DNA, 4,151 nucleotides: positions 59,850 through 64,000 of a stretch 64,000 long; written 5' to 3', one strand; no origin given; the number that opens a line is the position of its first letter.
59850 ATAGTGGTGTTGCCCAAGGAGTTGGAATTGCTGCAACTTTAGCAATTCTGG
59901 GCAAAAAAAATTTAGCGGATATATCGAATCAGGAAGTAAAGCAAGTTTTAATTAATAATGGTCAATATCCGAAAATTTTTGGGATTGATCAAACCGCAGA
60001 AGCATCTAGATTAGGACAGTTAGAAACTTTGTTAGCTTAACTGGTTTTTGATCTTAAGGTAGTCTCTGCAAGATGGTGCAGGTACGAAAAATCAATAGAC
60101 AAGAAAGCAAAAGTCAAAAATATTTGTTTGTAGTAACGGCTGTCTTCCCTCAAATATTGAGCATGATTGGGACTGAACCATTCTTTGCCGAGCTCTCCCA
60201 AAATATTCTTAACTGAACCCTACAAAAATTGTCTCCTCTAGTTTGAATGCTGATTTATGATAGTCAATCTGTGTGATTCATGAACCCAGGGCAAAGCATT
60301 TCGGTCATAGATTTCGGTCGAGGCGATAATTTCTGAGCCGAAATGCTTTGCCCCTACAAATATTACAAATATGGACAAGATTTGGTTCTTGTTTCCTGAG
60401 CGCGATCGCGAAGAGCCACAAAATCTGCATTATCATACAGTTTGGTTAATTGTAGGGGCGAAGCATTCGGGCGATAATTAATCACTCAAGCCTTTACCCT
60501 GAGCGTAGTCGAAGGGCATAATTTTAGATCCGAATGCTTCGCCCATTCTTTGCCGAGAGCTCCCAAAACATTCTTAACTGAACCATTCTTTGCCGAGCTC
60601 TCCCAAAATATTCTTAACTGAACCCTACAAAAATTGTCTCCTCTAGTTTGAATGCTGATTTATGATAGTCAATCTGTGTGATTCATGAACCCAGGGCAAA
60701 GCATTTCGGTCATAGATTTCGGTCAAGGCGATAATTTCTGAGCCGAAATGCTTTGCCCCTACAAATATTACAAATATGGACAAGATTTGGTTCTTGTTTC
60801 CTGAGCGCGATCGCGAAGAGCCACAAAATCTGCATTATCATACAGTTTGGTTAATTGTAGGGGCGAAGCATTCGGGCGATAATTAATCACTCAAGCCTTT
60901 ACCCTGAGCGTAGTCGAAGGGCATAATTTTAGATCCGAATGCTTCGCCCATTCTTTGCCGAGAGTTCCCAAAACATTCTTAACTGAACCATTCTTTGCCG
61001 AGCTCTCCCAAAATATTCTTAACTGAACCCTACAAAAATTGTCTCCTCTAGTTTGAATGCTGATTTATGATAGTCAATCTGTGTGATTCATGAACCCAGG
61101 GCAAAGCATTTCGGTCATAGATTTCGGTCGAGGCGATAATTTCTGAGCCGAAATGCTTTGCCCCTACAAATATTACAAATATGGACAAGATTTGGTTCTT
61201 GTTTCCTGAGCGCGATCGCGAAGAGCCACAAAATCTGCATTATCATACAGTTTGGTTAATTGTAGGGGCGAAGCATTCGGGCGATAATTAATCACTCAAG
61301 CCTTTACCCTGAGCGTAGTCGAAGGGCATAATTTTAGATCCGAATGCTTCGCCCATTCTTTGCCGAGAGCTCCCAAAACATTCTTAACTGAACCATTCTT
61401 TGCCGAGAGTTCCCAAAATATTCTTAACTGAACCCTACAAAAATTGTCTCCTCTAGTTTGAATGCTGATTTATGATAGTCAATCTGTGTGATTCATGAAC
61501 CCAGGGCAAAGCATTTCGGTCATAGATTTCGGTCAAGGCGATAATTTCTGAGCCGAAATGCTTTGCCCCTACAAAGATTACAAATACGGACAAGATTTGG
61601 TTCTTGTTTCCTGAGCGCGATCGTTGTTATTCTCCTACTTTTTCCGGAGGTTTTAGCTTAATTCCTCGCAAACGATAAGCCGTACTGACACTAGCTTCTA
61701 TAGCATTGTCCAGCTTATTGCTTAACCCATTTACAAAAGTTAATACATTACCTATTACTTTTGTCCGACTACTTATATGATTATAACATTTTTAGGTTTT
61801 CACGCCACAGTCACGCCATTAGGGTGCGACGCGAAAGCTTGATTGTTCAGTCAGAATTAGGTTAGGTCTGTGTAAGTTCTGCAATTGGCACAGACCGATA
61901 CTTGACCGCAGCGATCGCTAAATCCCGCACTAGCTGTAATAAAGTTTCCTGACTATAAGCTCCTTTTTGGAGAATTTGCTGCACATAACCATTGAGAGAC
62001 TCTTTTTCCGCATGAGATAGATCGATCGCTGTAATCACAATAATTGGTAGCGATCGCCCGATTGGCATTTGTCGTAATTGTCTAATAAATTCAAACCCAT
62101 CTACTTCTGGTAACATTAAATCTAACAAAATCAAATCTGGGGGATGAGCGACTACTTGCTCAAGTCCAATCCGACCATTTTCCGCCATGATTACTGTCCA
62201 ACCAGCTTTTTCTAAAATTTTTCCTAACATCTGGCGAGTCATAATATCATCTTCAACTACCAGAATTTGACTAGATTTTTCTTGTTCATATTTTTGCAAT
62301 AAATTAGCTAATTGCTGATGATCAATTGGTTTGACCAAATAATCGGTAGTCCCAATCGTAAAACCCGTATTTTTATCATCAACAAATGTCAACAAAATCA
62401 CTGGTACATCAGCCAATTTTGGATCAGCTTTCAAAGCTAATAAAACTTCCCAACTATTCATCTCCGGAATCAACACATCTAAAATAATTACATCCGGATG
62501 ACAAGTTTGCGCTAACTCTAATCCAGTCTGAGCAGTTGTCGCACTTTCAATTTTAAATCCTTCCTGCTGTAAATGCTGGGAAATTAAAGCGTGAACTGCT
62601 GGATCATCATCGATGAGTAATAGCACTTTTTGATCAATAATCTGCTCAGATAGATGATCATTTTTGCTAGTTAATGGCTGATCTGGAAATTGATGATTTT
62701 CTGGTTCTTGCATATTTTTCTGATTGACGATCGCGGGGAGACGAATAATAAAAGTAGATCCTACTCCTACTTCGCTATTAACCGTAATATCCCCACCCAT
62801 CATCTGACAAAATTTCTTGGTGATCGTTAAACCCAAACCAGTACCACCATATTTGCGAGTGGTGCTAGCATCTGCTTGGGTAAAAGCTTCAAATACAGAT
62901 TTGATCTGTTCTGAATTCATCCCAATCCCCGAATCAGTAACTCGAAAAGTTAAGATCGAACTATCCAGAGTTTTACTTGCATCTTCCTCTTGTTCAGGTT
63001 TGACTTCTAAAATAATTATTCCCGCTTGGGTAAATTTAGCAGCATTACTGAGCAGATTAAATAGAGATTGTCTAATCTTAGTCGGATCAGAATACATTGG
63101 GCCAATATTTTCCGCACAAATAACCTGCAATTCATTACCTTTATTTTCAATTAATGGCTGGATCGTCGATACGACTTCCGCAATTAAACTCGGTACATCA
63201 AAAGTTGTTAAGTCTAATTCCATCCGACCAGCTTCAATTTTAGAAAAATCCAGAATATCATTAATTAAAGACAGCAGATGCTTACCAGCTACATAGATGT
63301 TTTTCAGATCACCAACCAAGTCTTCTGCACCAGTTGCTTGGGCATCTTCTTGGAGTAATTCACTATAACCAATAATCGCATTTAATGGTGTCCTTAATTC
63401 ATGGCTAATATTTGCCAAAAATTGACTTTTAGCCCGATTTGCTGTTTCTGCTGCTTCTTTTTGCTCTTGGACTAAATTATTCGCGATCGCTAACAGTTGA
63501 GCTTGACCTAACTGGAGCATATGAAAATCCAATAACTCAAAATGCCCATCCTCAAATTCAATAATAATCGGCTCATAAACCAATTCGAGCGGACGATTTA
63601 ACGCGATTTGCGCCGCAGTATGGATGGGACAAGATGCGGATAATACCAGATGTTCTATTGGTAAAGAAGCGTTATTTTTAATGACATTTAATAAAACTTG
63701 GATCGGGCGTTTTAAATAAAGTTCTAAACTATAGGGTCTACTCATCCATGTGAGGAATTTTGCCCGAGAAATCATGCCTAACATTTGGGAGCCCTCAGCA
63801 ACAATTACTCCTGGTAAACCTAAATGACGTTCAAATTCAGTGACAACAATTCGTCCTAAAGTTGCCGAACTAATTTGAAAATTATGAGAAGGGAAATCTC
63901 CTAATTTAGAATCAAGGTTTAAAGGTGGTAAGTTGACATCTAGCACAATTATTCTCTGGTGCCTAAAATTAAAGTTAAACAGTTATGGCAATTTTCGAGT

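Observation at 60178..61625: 1.45-kb non-coding array: 405-bp unit x 3.6, each unit containing two long hairpins and a duplicated terminus motif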

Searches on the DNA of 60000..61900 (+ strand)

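Call 16: search_dna_similar(query=window:60172-60990:+, collection=plasmids, mode=distant)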
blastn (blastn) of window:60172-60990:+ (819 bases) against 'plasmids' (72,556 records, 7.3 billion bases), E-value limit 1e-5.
No match.

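Call 31: search_rna_families(source=window, start=60000, end=61900, threshold=evalue, max_evalue=10)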
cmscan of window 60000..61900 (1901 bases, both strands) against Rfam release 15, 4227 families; matches with E-value up to 10: 8.
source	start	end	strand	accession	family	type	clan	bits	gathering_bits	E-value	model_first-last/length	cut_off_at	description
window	60676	60773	+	RF04112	MIR5512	Gene; miRNA;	-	27.5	139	0.019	1-132/132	no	MIR5512 microRNA precursor family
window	61504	61568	+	RF04112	MIR5512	Gene; miRNA;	-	26.7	139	0.029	32-99/132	no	MIR5512 microRNA precursor family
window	60289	60353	-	RF04112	MIR5512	Gene; miRNA;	-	24.4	139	0.12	32-99/132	no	MIR5512 microRNA precursor family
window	60289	60353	+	RF03760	mir-2041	Gene; miRNA;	-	20.8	70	0.81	1-68/68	no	mir-2041 microRNA precursor family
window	61099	61163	+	RF03760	mir-2041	Gene; miRNA;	-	20.8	70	0.81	1-68/68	no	mir-2041 microRNA precursor family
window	61828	61897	+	RF00215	Tombus_3_III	Cis-reg;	-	15.3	35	6.2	1-70/70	no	Tombus virus defective interfering (DI) RNA region 3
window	60327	60480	-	RF00551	bicoid_3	Cis-reg;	-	14.3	91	1.7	1-552/552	no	Bicoid 3'-UTR regulatory element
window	60732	60885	-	RF00551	bicoid_3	Cis-reg;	-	14.1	91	1.9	1-552/552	no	Bicoid 3'-UTR regulatory element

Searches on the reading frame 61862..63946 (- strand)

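Call 18: search_protein_families(library=pfam, proteins=[window:61862-63946:-])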
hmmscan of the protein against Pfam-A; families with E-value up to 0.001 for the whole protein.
window:61862-63946:- (694 aa): 4 families
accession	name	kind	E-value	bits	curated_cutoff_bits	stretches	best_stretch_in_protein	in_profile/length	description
PF00072.30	Response_reg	-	4.2e-41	140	30.2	2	561-673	1-110/111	Response regulator receiver domain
PF02518.31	HATPase_c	-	1.2e-25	90.6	26.4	1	287-405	2-109/111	Histidine kinase-, DNA gyrase B-, and HSP90-like ATPase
PF00512.31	HisKA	-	8.6e-23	80.6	26.9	1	172-240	1-66/66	His Kinase A (phospho-acceptor) domain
PF23198.2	PDE8A_N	-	3.9e-05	24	29.6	0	439-490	10-61/147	PDE8A-like, N-terminal domain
